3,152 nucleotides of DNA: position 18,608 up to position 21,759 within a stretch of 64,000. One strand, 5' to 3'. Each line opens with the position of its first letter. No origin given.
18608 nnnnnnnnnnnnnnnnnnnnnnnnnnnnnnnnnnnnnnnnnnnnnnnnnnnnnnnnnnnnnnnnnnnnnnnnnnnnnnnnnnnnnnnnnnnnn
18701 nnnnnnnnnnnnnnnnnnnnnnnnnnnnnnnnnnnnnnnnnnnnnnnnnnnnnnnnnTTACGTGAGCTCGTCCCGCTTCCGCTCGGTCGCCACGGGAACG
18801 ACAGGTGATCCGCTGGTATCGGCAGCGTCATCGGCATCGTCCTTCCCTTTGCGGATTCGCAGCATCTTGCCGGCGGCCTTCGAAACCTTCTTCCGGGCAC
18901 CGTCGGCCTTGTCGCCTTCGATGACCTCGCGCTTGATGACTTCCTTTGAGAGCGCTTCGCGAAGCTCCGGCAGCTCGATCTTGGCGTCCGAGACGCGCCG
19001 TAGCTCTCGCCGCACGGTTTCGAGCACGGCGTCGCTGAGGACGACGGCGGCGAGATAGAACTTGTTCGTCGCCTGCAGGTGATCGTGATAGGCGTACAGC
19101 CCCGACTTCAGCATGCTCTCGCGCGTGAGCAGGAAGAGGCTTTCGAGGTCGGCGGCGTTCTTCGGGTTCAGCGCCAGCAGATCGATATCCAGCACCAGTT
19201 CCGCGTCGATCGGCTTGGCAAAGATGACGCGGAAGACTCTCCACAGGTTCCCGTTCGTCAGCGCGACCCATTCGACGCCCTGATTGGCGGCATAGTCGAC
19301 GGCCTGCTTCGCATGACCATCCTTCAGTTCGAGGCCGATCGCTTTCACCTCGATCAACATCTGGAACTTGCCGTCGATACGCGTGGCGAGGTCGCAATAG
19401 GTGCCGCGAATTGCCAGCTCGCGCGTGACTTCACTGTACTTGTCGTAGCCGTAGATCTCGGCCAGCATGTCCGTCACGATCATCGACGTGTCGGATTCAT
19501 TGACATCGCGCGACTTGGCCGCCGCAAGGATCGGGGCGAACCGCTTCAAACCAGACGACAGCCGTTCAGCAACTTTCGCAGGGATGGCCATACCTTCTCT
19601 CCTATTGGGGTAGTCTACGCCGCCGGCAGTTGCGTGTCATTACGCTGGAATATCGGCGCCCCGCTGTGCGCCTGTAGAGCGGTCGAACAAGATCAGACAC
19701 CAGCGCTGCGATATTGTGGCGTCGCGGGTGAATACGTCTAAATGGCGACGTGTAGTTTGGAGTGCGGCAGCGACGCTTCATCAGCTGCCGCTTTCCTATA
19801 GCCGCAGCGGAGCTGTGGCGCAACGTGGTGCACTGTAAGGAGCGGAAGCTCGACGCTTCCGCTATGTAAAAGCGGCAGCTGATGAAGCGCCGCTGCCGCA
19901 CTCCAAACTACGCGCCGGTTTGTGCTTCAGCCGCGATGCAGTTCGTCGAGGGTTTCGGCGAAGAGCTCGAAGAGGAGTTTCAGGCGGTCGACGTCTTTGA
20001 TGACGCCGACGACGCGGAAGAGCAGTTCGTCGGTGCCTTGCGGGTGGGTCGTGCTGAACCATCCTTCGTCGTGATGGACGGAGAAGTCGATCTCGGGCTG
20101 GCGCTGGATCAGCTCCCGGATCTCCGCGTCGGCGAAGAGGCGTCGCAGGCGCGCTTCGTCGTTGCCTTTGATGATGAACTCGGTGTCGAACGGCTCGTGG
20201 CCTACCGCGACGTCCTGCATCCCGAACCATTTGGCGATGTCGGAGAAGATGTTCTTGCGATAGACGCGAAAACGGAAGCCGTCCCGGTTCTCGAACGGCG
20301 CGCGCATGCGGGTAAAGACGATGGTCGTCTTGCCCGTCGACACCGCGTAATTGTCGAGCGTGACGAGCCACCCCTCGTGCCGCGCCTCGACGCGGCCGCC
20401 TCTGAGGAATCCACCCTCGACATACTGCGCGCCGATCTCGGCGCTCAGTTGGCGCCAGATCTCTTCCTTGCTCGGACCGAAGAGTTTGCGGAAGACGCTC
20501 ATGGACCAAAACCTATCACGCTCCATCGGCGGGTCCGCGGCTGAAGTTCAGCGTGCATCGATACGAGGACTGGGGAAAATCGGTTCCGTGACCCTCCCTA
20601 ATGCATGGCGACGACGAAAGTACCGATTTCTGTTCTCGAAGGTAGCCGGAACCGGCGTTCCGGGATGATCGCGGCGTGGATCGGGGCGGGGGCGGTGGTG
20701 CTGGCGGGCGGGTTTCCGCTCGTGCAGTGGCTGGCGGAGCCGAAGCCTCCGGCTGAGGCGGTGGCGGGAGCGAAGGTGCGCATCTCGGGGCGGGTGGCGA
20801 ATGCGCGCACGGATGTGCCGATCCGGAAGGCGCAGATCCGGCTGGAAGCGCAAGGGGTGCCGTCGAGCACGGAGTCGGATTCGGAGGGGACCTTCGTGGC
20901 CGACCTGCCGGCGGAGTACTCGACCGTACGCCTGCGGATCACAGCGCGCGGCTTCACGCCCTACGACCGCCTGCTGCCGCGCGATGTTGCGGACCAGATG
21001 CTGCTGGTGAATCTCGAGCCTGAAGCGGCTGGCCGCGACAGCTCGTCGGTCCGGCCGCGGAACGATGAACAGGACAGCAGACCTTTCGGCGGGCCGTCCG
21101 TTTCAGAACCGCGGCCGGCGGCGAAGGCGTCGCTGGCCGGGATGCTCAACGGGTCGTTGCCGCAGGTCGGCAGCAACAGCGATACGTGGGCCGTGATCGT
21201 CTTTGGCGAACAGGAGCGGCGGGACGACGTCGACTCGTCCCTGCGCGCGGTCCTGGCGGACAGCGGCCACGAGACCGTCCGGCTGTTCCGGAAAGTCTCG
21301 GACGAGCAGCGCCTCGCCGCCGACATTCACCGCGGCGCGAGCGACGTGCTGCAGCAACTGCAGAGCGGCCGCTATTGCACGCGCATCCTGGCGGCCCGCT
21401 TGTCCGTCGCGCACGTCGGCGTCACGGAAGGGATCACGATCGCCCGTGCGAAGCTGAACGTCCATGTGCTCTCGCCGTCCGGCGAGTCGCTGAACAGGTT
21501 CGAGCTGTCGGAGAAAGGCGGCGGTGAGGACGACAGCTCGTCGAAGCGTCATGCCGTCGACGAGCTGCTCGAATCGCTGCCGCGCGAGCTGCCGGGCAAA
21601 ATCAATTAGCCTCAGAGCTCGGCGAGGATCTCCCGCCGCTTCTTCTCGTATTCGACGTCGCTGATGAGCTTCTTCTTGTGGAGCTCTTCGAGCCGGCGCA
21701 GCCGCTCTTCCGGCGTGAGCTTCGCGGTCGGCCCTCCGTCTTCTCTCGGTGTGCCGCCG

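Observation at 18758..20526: Lower-GC islet carrying a PD-(D/E)xK nuclease-like gene and an unknown partner, split by a nested REP palindrome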

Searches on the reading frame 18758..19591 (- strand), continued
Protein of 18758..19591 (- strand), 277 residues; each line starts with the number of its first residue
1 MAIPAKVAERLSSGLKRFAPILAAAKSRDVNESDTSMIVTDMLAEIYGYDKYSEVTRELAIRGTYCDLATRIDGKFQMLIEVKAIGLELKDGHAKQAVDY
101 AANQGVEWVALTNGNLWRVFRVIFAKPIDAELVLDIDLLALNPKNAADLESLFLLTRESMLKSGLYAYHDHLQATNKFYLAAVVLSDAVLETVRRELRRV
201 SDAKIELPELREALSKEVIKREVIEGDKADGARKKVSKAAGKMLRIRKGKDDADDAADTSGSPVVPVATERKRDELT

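Call 92: fold_search(model_id=the predicted structure, library=pdb)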
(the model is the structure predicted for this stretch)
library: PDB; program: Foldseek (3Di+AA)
matches with E <= 10: 360; with E <= 0.001: 0
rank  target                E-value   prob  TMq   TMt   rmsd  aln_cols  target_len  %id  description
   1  3s1s                  2.2e-03  1.00  0.33  0.12  11.6       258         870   15  Characterization and crystal structure of the type IIG restriction endonuclease BpuSI (released 2011-07-13)
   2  4r5q                  8.9e-03  0.97  0.21  0.27  14.8       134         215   19  Crystal structure and nuclease activity of the CRISPR-associated Cas4 protein Pcal_0546 from Pyrobaculum calidifontis co (released 2014-09-17)
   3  7lo5_B                1.8e-02  0.97  0.34  0.11  14.9       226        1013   14  cryoEM structure DrdV-DNA complex (released 2021-03-17)
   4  9y1l_A                3.5e-02  0.66  0.22  0.34  10.3       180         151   15  Crystal Structure of Putative Restriction Endonuclease Domain-Containing Protein from Leptospirillum ferriphilum YSK (released 2025-09-10)
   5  4ic1_B                3.5e-02  0.63  0.20  0.26  18.7       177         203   16  Crystal structure of SSO0001 (released 2013-01-16)
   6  7lvv_C                3.7e-02  0.99  0.34  0.59   5.1       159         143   13  cryoEM structure DrdV-DNA complex (released 2021-03-17)
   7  9y1l_B                4.7e-02  0.94  0.27  0.43   7.5       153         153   15  Crystal Structure of Putative Restriction Endonuclease Domain-Containing Protein from Leptospirillum ferriphilum YSK (released 2025-09-10)
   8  3ijm_A                6.5e-02  0.96  0.27  0.45   6.1       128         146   12  The structure of a restriction endonuclease-like fold superfamily protein from Spirosoma linguale. (released 2009-09-22)
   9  3h1t                  6.9e-02  0.99  0.28  0.16   5.6       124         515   22  The fragment structure of a putative HsdR subunit of a type I restriction enzyme from Vibrio vulnificus YJ016 (released 2009-10-20)
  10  3ijm_B                7.3e-02  0.85  0.26  0.44   9.8       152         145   13  The structure of a restriction endonuclease-like fold superfamily protein from Spirosoma linguale. (released 2009-09-22)
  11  4dap                  7.3e-02  0.85  0.21  0.25  11.7       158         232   11  The structure of Escherichia coli SfsA (released 2013-08-14)
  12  1wdj_A                1.0e-01  0.90  0.26  0.36   5.6       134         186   15  Crystal structure of TT1808 from Thermus thermophilus HB8 (released 2004-11-17)
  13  6okh_B                1.3e-01  0.47  0.20  0.28  14.0       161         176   10  Structure of an uncharacterized protein from Leptospira borgpetersenii serovar Hardjo-bovis (strain JB197) (released 2019-05-08)
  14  3ot2_A                1.5e-01  0.75  0.26  0.37   7.8       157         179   13  Crystal structure of a putative nuclease belonging to DUF820 (Ava_3926) from Anabaena variabilis ATCC 29413 at 1.96 A  (released 2010-10-06)
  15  7dro_F                1.5e-01  0.11  0.10  0.10  14.3       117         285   14  Structure of ATP-grasp ligase PsnB complexed with minimal precursor (released 2021-09-08)
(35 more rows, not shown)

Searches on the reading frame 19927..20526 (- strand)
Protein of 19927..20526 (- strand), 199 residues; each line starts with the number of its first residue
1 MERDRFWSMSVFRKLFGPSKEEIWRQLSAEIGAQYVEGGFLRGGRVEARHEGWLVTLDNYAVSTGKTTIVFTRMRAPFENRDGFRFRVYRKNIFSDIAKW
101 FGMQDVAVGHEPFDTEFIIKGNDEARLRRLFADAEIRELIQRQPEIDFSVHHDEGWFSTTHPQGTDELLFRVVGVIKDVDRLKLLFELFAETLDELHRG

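Call 3: search_protein_families(library=pfam, proteins=[window:19927-20526:-], max_evalue=0.1)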
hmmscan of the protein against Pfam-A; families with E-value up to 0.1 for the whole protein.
window:19927-20526:- (199 aa): 0 families

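Call 4: search_protein_families(library=padloc, proteins=[window:19927-20526:-], max_evalue=0.1)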
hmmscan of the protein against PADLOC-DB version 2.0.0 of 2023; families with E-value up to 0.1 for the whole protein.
window:19927-20526:- (199 aa): 0 families

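Call 10: find_homologous_proteins(query=window:19927-20526:-)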
Query window:19927-20526:- (199 aa): 1779 proteins with E <= 0.001 among 1984 candidates; the best 120 are listed.
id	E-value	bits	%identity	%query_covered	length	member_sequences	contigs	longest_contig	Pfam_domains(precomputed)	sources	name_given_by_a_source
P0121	2.6e-124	430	100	96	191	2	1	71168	-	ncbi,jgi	ncbi:MAG TPA: DUF3137 domain-containing protein [Thermoanaerobaculia bacterium]|jgi:hypothetical pro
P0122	3.4e-112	391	90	96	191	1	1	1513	-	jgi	jgi:hypothetical protein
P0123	1.6e-83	297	71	95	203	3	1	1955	-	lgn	-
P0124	2.9e-81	290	68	94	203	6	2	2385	-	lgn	-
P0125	3.8e-81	290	67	94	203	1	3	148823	-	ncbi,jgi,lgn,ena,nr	ncbi:MAG TPA: hypothetical protein VK738_17955 [Terriglobales bacterium]|jgi:hypothetical protein|nr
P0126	1.4e-80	288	66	94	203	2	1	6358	-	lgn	-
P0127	1.9e-80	287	66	94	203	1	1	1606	-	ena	-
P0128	2.4e-80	287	67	95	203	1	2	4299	-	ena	-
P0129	2.4e-80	287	65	94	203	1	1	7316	-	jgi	jgi:hypothetical protein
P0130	2.7e-80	287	67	94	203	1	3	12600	-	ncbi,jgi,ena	-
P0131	2.7e-80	287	66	94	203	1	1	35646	-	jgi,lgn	-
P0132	3.3e-80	287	66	95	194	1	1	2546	-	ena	-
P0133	4.2e-80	286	66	95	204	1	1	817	-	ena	-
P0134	5.4e-80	286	67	95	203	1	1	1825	-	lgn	-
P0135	8.3e-80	285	68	95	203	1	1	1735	-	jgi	jgi:hypothetical protein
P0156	4.0e-78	280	67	95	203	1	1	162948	-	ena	-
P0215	1.2e-76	275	65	95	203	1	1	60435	-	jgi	jgi:hypothetical protein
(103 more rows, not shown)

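Call 11: search_protein_families(library=ncbifam, proteins=[window:19927-20526:-], max_evalue=0.1)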
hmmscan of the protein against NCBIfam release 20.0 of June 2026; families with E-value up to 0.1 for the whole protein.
window:19927-20526:- (199 aa): 0 families

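Call 13: find_related_loci(query=window:19927-20526:-, collection=metagenome_contigs, flank=10000)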
Query window:19927-20526:- (199 aa) in metagenome_contigs; peptide patterns used: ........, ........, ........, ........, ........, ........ (x = any residue, [..] = any of these).
154 stretches matched a pattern; 18 encode a relative of the query (tblastn E <= 1e-3); 18 distinct loci.
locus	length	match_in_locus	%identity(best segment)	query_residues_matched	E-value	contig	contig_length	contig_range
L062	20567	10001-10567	67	8-196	7e-88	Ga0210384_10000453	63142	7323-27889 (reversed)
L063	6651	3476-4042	67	8-196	5e-86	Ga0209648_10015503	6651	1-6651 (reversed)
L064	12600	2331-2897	67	8-196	5e-86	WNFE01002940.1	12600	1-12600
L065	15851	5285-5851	67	8-196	1e-85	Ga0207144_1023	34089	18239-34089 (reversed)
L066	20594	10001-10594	61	1-198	2e-81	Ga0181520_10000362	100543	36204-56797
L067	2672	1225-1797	64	9-198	7e-81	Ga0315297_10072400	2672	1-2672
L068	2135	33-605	64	9-198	4e-82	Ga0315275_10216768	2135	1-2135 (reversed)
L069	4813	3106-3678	63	9-198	9e-78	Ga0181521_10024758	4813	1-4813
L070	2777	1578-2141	63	11-198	5e-78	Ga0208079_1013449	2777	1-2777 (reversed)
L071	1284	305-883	60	8-198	3e-81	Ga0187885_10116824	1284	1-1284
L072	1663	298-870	62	9-198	1e-79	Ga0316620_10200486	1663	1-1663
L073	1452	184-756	59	8-198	1e-78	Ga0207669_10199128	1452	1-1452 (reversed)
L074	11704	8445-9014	61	9-196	4e-74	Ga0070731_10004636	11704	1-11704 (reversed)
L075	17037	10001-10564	58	9-196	7e-72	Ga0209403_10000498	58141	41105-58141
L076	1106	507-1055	56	16-198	2e-72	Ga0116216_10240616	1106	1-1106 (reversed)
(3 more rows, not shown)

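Call 20: search_solved_structures(query=window:19927-20526:-, max_evalue=10, show_alignments=1)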
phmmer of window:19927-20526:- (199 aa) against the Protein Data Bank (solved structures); distinct sequences matched with E-value up to 10: 0.

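Call 21: search_protein_families(library=phrogs, proteins=[window:19927-20526:-], max_evalue=0.1)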
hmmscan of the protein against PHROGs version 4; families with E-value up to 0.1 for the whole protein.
window:19927-20526:- (199 aa): 0 families

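Call 35: find_encoding_contigs(protein=P0125, flank=6000, max_places=2)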
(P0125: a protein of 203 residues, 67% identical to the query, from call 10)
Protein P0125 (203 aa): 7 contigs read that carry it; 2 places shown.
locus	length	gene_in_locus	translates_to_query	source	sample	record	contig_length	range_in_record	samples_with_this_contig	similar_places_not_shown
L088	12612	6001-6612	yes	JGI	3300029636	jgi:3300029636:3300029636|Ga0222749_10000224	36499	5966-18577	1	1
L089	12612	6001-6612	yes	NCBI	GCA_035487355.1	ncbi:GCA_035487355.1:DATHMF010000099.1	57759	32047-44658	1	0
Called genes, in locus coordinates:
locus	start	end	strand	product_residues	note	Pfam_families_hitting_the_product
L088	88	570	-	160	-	-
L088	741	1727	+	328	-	-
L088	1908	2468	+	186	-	-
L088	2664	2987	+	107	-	-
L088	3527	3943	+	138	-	PF03544:TonB_C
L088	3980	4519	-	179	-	-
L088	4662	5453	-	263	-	PF14099:Polysacc_lyase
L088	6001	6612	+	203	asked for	-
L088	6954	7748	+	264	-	-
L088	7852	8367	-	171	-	PF03544:TonB_C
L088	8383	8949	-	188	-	-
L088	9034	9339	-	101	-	PF12158:DUF3592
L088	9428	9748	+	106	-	PF04287:DUF446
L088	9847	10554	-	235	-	PF08308:PEGA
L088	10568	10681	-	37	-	-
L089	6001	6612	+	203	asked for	-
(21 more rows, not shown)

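Call 36: find_encoding_contigs(protein=P0156, flank=6000, max_places=2)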
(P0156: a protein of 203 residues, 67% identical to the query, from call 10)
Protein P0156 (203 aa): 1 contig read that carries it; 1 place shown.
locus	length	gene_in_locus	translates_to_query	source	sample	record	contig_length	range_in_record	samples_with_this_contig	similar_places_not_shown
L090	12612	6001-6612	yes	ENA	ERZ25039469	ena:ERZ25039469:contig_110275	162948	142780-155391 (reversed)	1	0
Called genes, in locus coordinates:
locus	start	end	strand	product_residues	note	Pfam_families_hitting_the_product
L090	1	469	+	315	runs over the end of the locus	PF20229:ChrB_N, PF09828:ChrB_C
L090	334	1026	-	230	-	PF00376:MerR, PF13411:MerR_1, PF09278:MerR-DNA-bind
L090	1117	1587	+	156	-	-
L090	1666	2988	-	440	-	PF03965:Penicillinase_R, PF05569:Peptidase_M56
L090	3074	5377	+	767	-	PF12704:MacB_PCD, PF02687:FtsX, PF12704:MacB_PCD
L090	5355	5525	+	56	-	-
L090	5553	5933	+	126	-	-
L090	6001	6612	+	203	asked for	-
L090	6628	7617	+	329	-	-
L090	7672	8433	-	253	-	-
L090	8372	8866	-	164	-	-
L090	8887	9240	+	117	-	-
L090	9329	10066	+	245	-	-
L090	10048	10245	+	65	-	-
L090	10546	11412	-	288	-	PF00005:ABC_tran, PF02463:SMC_N (faint), PF13304:AAA_21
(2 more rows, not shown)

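Call 37: find_encoding_contigs(protein=P0215, flank=6000, max_places=2)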
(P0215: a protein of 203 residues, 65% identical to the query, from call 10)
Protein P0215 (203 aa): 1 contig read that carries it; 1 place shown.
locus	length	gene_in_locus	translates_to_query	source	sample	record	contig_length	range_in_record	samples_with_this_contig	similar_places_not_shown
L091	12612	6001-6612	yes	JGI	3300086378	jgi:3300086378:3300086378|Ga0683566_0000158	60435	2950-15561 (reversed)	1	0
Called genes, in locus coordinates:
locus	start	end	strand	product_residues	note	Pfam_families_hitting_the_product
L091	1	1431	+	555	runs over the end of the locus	PF13231:PMT_2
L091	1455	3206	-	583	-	-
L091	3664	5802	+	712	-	PF07715:Plug, PF00593:TonB_dep_Rec_b-barrel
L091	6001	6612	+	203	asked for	-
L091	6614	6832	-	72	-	-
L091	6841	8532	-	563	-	PF00474:SSF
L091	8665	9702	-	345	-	PF06439:3keto-disac_hyd (faint)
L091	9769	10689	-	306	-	PF04389:Peptidase_M28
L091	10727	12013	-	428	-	PF00285:Citrate_synt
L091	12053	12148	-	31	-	-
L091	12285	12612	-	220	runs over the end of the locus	PF01895:PhoU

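Call 39: predict_structure(alignment_id=A2)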
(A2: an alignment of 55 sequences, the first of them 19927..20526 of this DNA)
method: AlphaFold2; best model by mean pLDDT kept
length: 199 residues; sequences in the alignment: 55
mean_pLDDT: 84.5   pTM: 0.81
mean pLDDT of the five models: 84.5, 84.2, 84.0, 83.4, 82.4
residues with pLDDT >= 90: 107; 70-90: 53; 50-70: 32; < 50: 7
segments of 3 or more residues with pLDDT < 50: 1-3, 96-98
pLDDT, mean of each block of 10 residues (from residue 1): 53 74 95 90 89 91 87 92 90 59 75 88 93 94 92 70 82 93 96 89
secondary structure, 60 per line:
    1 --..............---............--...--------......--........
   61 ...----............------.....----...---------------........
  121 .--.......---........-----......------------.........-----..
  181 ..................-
elements in order: H3-16 H20-31 E34-36 E45-50 E53-63 E68-79 E86-90 H113-116 E117-121 H124-130 H134-141 E147-152 E165-173 H179-198

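Call 55: find_encoding_contigs(protein=P0122, flank=3000, max_places=3)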
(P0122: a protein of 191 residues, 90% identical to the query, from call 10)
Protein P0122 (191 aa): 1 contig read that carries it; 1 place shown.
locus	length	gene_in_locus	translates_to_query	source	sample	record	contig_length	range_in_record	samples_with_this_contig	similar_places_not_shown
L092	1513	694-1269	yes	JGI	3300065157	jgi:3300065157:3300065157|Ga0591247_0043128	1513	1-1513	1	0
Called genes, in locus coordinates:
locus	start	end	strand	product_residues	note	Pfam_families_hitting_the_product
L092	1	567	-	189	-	?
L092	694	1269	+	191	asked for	-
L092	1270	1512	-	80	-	?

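Call 70: search_protein_families(library=pfam, alignment_id=A2, max_evalue=10)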
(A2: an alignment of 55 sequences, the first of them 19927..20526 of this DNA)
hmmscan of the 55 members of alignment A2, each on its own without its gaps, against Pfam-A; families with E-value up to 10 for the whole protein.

A. member 1, window:19927-20526:- (199 aa): 0 families

B. families by the number of members that match (of 55 scanned): 7 families
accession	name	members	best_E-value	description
PF11335.13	DUF3137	49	6.1e-07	Protein of unknown function (DUF3137)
PF12502.13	DUF3710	2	0.014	Protein of unknown function (DUF3710)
PF12957.13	DUF3846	1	0.22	Domain of unknown function (DUF3846)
PF18346.7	SH3_15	1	0.22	Mind bomb SH3 repeat domain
PF07591.16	PT-HINT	1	0.27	Pretoxin HINT domain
PF16593.10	Cas9-BH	1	0.29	Bridge helix of CRISPR-associated endonuclease Cas9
PF14686.12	fn3_3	1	0.3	Polysaccharide lyase family 4, domain II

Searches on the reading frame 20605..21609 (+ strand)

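Call 3: search_protein_families(library=pfam, proteins=[window:20605-21609:+], max_evalue=0.1)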
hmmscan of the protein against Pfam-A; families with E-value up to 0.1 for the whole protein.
window:20605-21609:+ (334 aa): 2 families
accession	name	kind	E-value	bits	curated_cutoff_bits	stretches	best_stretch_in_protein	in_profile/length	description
PF13620.12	CarboxypepD_reg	-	6e-09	36.6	32.3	1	60-121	2-63/82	Carboxypeptidase regulatory-like domain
PF13715.12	CarbopepD_reg_2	-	0.013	15.9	32.2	1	60-120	1-58/88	CarboxypepD_reg-like domain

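Call 4: search_protein_families(library=padloc, proteins=[window:20605-21609:+], max_evalue=0.1)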
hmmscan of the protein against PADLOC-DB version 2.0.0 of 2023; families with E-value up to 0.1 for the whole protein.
window:20605-21609:+ (334 aa): 0 families
